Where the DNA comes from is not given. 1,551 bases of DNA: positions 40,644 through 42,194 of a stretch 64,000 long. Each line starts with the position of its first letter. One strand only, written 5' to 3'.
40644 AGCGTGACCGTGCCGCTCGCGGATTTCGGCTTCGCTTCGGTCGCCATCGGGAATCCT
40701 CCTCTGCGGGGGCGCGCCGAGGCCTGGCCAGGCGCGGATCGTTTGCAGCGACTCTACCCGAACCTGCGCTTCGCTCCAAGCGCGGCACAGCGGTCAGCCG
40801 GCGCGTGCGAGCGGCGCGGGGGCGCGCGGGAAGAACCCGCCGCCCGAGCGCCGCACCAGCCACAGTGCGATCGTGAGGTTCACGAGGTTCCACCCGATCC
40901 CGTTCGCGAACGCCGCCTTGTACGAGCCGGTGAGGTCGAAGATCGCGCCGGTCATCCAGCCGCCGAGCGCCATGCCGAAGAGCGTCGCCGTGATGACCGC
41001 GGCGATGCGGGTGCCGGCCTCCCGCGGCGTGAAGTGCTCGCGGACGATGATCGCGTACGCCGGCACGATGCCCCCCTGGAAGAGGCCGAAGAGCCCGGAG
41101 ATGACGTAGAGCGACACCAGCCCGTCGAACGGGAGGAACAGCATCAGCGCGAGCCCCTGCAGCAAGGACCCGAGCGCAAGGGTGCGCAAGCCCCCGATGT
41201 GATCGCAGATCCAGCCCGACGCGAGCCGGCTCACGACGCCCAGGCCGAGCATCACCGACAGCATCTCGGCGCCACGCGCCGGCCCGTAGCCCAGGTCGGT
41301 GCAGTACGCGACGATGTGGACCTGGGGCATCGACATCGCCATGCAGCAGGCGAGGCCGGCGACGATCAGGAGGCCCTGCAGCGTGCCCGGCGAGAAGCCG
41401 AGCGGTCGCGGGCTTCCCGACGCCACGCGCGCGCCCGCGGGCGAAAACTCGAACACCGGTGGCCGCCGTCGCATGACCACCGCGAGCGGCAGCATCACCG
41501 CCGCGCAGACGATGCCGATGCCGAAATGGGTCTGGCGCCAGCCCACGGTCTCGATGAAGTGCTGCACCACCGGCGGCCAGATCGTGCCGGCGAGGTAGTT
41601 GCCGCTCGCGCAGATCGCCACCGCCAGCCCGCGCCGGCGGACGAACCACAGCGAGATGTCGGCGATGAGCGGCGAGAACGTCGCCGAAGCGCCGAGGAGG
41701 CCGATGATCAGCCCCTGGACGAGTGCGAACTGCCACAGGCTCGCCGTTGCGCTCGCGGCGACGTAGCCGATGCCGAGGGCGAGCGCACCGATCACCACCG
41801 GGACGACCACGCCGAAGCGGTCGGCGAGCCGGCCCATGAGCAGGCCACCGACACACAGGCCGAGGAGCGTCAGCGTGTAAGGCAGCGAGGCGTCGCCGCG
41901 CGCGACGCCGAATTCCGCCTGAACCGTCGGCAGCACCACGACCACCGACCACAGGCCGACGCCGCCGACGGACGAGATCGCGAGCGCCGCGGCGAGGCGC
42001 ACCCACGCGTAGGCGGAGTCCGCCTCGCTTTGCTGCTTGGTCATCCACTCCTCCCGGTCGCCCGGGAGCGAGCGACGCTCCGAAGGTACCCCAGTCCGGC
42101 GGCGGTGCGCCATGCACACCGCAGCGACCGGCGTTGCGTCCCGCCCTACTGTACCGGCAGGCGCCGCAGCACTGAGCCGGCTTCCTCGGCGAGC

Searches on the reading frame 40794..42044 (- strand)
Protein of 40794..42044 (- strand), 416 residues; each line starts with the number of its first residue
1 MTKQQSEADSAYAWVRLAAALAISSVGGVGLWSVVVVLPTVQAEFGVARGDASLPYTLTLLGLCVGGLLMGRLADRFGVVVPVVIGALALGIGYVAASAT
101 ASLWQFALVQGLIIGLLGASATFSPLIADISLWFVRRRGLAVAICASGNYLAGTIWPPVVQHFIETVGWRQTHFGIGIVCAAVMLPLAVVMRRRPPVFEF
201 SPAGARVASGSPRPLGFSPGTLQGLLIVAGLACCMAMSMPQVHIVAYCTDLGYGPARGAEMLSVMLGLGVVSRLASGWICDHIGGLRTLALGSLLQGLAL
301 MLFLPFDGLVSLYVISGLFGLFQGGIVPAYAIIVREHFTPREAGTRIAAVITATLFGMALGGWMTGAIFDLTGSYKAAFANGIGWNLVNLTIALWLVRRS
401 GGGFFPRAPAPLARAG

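Call 35: find_encoding_contigs(protein=window:40794-42044:-, flank=10000, max_places=6)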
Protein window:40794-42044:- (416 aa): no gene with exactly this product is on record in the collection.
